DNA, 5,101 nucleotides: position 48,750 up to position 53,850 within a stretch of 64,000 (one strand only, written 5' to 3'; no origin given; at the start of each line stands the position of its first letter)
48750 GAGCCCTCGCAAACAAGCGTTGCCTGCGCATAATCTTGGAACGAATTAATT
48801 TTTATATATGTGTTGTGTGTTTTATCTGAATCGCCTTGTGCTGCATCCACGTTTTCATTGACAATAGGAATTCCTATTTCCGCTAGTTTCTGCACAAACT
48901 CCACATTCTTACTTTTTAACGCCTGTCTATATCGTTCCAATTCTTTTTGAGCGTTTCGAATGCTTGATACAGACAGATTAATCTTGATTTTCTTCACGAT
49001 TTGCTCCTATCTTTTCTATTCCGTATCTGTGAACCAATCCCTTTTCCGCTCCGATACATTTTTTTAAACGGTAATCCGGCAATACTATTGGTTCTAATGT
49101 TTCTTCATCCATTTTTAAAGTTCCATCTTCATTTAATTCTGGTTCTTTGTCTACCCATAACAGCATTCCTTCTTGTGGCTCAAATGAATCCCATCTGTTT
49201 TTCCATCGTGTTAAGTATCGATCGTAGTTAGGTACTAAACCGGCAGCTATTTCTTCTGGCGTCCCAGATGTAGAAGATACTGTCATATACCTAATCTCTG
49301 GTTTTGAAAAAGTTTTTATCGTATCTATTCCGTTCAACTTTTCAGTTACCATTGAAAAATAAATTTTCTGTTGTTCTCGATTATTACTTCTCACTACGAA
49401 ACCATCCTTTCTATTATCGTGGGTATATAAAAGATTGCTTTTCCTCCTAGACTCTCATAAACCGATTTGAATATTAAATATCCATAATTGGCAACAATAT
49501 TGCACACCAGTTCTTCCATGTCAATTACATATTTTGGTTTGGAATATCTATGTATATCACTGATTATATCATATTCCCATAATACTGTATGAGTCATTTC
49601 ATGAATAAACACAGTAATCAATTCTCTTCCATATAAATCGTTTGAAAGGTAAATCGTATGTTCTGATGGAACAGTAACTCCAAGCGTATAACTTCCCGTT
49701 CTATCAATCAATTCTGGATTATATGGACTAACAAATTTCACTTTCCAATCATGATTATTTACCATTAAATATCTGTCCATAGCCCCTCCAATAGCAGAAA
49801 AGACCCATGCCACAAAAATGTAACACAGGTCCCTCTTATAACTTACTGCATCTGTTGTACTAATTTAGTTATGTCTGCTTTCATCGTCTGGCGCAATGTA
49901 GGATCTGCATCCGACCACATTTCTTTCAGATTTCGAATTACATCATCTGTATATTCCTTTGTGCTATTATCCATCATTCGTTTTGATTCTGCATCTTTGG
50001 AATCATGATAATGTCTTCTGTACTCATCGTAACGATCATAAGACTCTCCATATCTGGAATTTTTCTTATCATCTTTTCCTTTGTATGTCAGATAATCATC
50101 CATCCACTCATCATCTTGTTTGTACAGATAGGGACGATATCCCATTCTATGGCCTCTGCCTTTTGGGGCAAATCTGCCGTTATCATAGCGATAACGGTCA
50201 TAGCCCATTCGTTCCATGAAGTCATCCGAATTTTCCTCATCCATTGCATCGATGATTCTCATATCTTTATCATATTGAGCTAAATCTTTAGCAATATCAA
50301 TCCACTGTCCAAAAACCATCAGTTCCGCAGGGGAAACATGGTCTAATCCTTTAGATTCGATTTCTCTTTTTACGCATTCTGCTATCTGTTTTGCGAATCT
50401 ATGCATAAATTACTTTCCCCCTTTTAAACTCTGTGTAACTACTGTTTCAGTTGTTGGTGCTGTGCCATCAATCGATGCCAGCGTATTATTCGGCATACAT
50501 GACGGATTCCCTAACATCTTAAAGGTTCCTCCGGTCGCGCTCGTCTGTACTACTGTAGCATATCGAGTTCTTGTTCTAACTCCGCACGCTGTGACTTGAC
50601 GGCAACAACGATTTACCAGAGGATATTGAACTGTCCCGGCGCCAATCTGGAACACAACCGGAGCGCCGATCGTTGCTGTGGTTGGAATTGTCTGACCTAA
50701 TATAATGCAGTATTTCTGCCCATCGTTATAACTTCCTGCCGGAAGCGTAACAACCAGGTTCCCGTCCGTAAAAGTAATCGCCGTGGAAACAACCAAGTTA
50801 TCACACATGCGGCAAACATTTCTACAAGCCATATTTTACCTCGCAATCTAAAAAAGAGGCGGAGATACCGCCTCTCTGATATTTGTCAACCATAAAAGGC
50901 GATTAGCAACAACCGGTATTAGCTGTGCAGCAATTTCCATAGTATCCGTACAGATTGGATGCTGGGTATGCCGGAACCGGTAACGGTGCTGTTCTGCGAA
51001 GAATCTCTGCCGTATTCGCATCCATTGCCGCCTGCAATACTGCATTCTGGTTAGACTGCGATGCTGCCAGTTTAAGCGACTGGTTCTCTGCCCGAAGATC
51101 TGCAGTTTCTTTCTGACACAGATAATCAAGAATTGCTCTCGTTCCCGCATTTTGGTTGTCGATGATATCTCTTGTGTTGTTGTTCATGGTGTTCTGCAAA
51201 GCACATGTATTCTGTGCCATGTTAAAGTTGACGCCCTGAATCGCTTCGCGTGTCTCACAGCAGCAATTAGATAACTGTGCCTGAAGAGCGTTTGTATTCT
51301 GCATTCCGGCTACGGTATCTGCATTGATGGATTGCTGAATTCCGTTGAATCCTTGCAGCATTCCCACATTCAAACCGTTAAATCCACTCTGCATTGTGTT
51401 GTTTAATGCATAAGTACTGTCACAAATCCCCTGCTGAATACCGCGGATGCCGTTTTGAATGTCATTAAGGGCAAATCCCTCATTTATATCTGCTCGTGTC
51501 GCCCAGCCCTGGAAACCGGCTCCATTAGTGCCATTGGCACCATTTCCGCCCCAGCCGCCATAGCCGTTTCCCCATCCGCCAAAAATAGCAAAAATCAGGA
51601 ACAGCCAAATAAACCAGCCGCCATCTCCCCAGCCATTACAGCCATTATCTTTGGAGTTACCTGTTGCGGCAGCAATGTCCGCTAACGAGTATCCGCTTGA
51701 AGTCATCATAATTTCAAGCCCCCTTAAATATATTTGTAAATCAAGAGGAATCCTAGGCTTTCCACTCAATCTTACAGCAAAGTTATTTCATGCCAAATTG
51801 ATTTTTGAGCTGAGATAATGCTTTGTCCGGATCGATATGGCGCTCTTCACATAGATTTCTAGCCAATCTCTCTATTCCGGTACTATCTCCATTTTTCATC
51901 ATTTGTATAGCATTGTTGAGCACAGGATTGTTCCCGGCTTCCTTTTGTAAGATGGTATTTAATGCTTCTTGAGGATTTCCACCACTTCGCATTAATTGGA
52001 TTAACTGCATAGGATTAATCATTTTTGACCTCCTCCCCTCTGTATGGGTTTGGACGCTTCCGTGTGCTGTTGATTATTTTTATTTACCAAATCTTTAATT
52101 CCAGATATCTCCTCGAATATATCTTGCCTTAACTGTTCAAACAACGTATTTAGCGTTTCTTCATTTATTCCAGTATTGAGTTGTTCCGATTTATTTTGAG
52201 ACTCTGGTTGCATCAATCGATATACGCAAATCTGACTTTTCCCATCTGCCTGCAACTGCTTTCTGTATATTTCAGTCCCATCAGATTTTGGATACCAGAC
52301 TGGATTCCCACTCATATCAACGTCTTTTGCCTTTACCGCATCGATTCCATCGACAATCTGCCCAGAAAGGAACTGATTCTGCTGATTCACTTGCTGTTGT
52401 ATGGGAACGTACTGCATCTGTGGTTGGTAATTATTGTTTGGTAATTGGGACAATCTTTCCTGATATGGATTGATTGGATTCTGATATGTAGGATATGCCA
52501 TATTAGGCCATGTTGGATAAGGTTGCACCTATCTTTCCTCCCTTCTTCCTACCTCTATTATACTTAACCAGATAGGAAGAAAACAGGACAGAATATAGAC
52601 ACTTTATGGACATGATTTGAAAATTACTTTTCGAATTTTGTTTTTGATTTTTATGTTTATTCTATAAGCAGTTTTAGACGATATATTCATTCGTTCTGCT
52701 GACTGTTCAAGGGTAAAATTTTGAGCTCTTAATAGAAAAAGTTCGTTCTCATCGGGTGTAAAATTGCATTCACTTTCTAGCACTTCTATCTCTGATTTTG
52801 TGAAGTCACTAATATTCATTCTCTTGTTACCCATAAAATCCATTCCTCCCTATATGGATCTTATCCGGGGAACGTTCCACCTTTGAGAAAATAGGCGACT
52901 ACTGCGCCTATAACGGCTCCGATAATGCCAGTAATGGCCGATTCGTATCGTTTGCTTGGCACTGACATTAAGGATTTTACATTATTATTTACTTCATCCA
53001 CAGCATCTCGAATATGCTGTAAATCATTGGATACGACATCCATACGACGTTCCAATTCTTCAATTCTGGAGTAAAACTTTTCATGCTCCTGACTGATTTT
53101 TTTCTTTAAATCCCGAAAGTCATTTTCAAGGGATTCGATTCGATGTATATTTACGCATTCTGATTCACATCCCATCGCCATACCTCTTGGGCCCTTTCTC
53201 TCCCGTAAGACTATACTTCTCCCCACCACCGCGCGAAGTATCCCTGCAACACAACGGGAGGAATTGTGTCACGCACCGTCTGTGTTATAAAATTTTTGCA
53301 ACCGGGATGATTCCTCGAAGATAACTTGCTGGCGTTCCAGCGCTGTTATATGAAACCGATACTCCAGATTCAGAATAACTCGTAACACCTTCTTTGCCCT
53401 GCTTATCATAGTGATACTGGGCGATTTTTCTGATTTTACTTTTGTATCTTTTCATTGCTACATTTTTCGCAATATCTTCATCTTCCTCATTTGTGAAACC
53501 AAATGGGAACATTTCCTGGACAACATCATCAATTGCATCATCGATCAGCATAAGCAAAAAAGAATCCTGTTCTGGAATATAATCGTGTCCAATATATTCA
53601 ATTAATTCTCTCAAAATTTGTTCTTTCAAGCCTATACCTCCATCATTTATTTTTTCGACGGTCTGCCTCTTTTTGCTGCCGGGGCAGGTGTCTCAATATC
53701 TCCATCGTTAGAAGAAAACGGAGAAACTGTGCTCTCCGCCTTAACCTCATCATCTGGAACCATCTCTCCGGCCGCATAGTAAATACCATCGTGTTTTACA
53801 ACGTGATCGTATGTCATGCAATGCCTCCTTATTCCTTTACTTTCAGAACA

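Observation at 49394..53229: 3.9-kb block of compositionally bizarre genes inserted between head-connector and head-closure genes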

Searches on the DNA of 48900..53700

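Call 97: search_rna_families(source=window, start=48900, end=53700, threshold=evalue, max_evalue=1)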
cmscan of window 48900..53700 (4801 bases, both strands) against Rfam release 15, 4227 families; matches with E-value up to 1: 1.
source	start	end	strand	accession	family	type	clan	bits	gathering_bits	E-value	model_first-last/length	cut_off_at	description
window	51467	51644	-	RF01502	Fungi_SRP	Gene;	CL00003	17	65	0.61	1-293/293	no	Fungal signal recognition particle RNA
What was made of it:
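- Tried and rejected: Rfam scan of the block: nothing (call 97).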

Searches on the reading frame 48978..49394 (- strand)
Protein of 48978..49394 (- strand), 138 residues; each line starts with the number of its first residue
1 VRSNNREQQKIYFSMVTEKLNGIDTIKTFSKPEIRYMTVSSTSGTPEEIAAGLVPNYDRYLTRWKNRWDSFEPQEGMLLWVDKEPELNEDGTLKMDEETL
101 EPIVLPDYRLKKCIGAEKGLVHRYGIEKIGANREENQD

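Call 3: search_protein_families(library=pfam, proteins=[window:48978-49394:-], max_evalue=0.1)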
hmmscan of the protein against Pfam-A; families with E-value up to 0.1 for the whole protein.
window:48978-49394:- (138 aa): 1 family
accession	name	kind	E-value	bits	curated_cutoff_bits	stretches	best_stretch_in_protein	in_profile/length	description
PF10983.13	DUF2793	-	0.07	13.4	27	0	65-86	56-77/87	Protein of unknown function (DUF2793)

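Call 4: search_protein_families(library=phrogs, proteins=[window:48978-49394:-], max_evalue=0.01)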
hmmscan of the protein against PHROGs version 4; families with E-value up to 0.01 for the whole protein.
window:48978-49394:- (138 aa): 0 families

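Call 42: search_protein_families(library=ncbifam, proteins=[window:48978-49394:-], max_evalue=1)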
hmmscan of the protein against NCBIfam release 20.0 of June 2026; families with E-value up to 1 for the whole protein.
window:48978-49394:- (138 aa): 0 families

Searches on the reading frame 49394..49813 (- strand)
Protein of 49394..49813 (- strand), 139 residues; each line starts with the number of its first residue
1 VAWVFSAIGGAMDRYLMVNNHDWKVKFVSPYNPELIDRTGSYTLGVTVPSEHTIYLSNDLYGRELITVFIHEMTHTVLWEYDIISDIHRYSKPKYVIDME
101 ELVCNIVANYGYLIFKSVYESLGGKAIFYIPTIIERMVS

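Call 3: search_protein_families(library=pfam, proteins=[window:49394-49813:-], max_evalue=0.1)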
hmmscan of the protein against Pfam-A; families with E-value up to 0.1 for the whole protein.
window:49394-49813:- (139 aa): 2 families
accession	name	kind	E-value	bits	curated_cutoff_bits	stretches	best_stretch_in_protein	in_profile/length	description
PF10263.15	SprT-like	-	0.003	17.8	25.6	1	42-82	31-78/108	SprT-like family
PF20573.4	DUF6782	-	0.018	14.7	27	1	43-76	68-101/241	Putative metallopeptidase family (DUF6782)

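Call 4: search_protein_families(library=phrogs, proteins=[window:49394-49813:-], max_evalue=0.01)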
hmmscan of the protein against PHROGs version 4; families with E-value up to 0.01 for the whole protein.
window:49394-49813:- (139 aa): 2 families
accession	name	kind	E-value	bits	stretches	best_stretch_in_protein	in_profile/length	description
phrog_1233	-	unknown function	1.7e-07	31.7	1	17-118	13-104/306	-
phrog_13742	-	other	2.7e-05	24.9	1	14-81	10-75/248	peptidase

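Call 42: search_protein_families(library=ncbifam, proteins=[window:49394-49813:-], max_evalue=1)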
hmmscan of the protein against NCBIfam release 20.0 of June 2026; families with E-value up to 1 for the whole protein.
window:49394-49813:- (139 aa): 0 families

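Call 75: search_protein_families(library=padloc, proteins=[window:49394-49813:-], max_evalue=0.01)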
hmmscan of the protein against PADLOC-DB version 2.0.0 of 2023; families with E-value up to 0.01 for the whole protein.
window:49394-49813:- (139 aa): 0 families

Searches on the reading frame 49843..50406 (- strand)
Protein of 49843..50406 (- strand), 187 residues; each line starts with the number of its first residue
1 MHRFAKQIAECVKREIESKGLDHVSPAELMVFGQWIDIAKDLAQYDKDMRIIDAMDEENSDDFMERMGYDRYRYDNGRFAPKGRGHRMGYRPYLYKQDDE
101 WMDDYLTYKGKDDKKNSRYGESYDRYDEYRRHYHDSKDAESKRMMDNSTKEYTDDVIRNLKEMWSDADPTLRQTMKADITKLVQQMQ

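Call 3: search_protein_families(library=pfam, proteins=[window:49843-50406:-], max_evalue=0.1)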
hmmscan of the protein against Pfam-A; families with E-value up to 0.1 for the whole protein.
window:49843-50406:- (187 aa): 0 families

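Call 4: search_protein_families(library=phrogs, proteins=[window:49843-50406:-], max_evalue=0.01)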
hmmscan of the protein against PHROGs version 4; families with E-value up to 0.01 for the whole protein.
window:49843-50406:- (187 aa): 1 family
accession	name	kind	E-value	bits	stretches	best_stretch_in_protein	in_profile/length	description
phrog_28802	-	unknown function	0.0021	19.3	1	16-176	16-180/190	-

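Call 42: search_protein_families(library=ncbifam, proteins=[window:49843-50406:-], max_evalue=1)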
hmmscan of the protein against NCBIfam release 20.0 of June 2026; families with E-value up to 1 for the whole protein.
window:49843-50406:- (187 aa): 0 families

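Call 53: search_solved_structures(query=A5, max_evalue=1)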
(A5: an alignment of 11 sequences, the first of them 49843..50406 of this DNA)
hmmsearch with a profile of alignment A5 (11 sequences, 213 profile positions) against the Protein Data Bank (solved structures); distinct sequences matched with E-value up to 1: 1.
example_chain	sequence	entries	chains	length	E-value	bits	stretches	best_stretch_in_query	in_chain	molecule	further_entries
9hm0_a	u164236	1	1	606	0.59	13.6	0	146-200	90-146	ATPase expression protein 3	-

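Call 75: search_protein_families(library=padloc, proteins=[window:49843-50406:-], max_evalue=0.01)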
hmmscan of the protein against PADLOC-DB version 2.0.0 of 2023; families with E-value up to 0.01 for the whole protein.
window:49843-50406:- (187 aa): 0 families
